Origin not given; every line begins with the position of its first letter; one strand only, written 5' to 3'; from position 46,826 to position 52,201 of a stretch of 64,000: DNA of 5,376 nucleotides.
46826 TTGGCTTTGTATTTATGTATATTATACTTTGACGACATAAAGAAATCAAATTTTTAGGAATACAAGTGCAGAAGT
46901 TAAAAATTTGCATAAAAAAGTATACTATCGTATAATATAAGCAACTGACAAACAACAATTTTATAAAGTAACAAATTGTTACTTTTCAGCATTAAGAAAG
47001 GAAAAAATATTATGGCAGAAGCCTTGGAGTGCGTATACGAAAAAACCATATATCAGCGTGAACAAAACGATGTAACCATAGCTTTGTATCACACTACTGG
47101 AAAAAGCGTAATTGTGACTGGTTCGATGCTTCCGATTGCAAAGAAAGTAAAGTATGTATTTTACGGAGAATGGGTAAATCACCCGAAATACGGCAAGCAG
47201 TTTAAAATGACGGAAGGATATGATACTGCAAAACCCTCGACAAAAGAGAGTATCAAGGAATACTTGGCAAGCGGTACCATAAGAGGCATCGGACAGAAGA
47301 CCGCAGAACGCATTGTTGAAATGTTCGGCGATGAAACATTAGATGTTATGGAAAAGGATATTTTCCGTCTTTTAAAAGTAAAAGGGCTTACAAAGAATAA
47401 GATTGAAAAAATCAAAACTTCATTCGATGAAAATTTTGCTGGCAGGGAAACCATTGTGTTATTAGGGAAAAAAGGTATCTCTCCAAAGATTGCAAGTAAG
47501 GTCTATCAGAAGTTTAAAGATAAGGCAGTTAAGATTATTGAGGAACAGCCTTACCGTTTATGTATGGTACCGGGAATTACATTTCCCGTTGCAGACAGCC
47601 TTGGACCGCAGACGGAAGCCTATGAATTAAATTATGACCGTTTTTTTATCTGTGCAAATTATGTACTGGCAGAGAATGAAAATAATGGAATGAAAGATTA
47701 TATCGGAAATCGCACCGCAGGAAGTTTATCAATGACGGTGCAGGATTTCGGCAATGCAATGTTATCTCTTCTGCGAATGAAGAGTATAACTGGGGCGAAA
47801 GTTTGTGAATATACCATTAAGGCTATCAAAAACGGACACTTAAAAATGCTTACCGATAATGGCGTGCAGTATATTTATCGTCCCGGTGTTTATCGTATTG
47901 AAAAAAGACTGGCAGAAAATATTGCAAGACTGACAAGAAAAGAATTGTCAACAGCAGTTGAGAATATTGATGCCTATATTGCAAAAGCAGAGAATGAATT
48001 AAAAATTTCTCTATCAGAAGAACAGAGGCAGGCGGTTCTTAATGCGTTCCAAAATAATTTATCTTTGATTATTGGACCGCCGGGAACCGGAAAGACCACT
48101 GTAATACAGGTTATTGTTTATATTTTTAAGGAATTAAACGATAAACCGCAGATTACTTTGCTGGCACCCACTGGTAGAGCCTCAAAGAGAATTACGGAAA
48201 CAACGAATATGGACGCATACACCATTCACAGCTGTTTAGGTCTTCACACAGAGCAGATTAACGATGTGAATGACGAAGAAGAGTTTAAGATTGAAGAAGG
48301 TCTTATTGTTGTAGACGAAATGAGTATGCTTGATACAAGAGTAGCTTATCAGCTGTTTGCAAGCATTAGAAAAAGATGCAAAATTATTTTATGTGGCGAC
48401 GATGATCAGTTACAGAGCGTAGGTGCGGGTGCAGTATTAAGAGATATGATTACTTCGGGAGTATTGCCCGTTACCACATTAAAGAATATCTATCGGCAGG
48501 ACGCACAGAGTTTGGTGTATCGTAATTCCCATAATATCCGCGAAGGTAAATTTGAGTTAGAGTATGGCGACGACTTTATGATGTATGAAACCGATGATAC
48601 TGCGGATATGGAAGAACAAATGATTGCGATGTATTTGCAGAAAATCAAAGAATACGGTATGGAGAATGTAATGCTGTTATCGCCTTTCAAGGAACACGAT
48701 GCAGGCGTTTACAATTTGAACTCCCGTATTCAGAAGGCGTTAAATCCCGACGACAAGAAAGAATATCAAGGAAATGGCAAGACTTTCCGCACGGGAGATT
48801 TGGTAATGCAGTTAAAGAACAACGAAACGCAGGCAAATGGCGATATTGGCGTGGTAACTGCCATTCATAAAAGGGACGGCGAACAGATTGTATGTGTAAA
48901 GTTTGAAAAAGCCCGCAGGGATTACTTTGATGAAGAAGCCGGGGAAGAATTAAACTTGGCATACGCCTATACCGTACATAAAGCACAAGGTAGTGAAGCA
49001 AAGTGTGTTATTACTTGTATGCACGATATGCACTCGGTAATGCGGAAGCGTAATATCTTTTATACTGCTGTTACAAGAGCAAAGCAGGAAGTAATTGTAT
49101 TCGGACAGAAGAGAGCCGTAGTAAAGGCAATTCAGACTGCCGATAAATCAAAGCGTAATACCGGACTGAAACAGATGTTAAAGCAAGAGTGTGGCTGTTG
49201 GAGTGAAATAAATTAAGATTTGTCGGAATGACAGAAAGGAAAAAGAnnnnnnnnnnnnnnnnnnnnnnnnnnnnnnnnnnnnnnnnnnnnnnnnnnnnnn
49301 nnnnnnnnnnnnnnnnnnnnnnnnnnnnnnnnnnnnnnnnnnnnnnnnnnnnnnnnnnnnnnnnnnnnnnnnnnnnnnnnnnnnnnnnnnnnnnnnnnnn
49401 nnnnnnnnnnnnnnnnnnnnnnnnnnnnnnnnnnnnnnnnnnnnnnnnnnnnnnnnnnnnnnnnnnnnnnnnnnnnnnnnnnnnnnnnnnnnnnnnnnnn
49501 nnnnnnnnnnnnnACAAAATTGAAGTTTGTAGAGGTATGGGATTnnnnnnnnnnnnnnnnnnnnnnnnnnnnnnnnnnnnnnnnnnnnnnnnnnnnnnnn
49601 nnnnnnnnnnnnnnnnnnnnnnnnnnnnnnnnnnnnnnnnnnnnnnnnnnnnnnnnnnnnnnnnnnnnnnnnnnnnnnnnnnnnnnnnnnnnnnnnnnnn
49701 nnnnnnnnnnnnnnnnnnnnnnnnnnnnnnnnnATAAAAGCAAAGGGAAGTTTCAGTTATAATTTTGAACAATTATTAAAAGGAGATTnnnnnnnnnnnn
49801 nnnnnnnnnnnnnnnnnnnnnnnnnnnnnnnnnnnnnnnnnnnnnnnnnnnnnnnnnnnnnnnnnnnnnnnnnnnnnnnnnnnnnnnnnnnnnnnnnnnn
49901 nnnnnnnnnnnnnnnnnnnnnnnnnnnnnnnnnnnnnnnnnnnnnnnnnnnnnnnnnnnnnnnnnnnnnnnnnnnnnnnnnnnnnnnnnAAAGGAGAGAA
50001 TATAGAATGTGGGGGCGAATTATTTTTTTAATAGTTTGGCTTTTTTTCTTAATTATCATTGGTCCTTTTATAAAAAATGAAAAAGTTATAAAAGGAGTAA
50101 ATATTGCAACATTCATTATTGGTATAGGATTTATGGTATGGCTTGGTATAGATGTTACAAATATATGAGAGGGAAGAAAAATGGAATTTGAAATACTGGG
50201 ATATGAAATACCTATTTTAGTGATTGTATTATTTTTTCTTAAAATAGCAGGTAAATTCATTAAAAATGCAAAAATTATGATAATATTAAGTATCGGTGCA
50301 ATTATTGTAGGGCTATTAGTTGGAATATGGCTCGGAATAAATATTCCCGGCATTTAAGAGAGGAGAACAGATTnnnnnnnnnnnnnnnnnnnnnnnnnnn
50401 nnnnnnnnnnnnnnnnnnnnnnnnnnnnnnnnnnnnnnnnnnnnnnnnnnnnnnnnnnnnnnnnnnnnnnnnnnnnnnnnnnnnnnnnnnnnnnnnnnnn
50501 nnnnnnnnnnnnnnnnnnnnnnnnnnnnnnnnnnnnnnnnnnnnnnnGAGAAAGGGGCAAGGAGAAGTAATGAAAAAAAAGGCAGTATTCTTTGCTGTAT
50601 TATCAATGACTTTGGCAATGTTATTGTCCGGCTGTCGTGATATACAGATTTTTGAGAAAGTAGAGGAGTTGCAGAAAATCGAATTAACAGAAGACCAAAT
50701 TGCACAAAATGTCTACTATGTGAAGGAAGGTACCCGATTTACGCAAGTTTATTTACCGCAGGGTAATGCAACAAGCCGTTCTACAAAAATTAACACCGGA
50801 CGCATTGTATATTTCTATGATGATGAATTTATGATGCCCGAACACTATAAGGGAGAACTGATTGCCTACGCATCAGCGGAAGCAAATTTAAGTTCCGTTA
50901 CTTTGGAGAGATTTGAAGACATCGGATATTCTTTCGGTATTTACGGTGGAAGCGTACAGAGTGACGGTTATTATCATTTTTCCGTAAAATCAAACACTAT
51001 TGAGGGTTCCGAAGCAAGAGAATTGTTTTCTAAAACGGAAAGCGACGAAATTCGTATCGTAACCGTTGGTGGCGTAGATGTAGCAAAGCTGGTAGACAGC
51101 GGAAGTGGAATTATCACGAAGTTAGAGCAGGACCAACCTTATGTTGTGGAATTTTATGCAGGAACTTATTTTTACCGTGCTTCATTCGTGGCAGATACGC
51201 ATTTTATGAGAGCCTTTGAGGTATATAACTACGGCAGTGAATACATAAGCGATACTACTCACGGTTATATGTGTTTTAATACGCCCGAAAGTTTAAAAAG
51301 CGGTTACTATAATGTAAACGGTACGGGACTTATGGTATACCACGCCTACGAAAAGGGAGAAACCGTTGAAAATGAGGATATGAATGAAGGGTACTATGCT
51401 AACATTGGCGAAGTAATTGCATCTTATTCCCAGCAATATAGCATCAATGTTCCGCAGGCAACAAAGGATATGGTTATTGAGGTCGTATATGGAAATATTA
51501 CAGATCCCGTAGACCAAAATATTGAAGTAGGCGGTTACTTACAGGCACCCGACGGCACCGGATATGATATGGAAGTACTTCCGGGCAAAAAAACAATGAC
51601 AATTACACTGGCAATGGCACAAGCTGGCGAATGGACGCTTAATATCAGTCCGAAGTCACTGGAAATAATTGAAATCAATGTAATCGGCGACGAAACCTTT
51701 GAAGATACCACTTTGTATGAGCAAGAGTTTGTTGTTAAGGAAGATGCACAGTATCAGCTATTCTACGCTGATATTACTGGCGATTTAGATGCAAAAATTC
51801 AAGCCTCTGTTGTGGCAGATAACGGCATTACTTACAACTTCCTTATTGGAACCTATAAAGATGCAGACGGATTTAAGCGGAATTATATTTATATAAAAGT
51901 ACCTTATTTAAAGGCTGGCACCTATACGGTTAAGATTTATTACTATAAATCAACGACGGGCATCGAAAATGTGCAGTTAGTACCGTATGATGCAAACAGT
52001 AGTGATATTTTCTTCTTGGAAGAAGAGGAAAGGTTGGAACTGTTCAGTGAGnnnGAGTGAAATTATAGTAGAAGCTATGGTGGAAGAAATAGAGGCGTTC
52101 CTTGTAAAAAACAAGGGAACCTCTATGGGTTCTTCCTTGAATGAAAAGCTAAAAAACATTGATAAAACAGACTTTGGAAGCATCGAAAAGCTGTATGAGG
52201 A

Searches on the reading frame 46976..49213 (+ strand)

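Call 41: search_protein_families(library=pfam, proteins=[window:46976-49213:+], max_evalue=0.001)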
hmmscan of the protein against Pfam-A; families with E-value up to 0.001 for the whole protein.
window:46976-49213:+ (746 aa): 14 families
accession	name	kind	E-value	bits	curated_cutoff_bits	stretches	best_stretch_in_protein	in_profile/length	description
PF13604.12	AAA_30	-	3e-40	138.4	27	1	346-527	2-174/191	AAA domain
PF13245.12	AAA_19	-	6.8e-39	133.6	25.1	1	350-483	1-133/134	AAA domain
PF14490.11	HHH_RecD2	-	1.2e-21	76.9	27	1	153-238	2-89/92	ATP-dependent RecD2 DNA helicase HHH domain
PF23139.1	OB_YrrC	-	2.2e-16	60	27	1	15-80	2-70/76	ATP-dependent DNA helicase YrrC, OB-fold domain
PF18335.7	SH3_13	-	7.1e-16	58.2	41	1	581-643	1-65/65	ATP-dependent RecD-like DNA helicase SH3 domain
PF13538.12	UvrD_C_2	-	9.6e-15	54.6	27.4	1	661-708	1-51/52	UvrD-like helicase C-terminal domain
PF01443.25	Viral_helicase1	-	4.3e-09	37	21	1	654-709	178-227/228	Viral superfamily 1 RNA helicase core domain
PF13086.12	AAA_11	-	1.2e-08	35.5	27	1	346-400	2-62/257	AAA domain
PF14520.12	HHH_5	-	7.4e-07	30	27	0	101-147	6-52/57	Helix-hairpin-helix domain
PF13175.12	AAA_15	-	6.1e-05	23.2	32.1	1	358-424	21-55/374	AAA ATPase domain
PF00270.35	DEAD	-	7.3e-05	23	26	1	349-450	3-103/167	DEAD/DEAH box helicase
PF00580.27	UvrD-helicase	-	7.4e-05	23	23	1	346-409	1-64/271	UvrD/REP helicase N-terminal domain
PF13401.12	AAA_22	-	7.7e-05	23.5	27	1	360-476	5-124/130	AAA domain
PF13087.12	AAA_12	-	0.00093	19.2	27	0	595-712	84-194/195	AAA domain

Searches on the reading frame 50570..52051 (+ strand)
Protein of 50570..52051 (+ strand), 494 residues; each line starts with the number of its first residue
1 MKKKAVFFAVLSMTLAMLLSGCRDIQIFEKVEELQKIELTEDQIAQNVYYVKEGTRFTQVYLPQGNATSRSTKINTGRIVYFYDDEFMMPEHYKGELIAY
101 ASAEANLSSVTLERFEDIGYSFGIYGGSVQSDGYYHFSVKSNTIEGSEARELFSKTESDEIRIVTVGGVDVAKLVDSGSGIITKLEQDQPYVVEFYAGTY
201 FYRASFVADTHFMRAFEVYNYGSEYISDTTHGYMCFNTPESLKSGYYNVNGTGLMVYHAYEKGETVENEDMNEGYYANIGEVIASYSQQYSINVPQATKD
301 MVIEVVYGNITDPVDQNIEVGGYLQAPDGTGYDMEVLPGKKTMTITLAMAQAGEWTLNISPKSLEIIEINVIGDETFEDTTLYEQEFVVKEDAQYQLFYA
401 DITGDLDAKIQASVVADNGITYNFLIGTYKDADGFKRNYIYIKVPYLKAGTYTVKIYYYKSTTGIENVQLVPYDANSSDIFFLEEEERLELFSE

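Call 41: search_protein_families(library=pfam, proteins=[window:50570-52051:+], max_evalue=0.001)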
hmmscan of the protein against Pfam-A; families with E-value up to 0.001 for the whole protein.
window:50570-52051:+ (494 aa): 0 families

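Call 42: search_protein_families(library=phrogs, proteins=[window:50570-52051:+], max_evalue=0.01)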
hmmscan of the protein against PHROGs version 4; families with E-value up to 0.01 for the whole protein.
window:50570-52051:+ (494 aa): 1 family
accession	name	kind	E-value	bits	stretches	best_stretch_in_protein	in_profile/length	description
phrog_2316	-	unknown function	0.0067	17.2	0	1-35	1-34/191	-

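Call 43: search_protein_families(library=padloc, proteins=[window:50570-52051:+], max_evalue=0.01)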
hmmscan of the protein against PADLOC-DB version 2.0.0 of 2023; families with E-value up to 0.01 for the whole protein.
window:50570-52051:+ (494 aa): 0 families
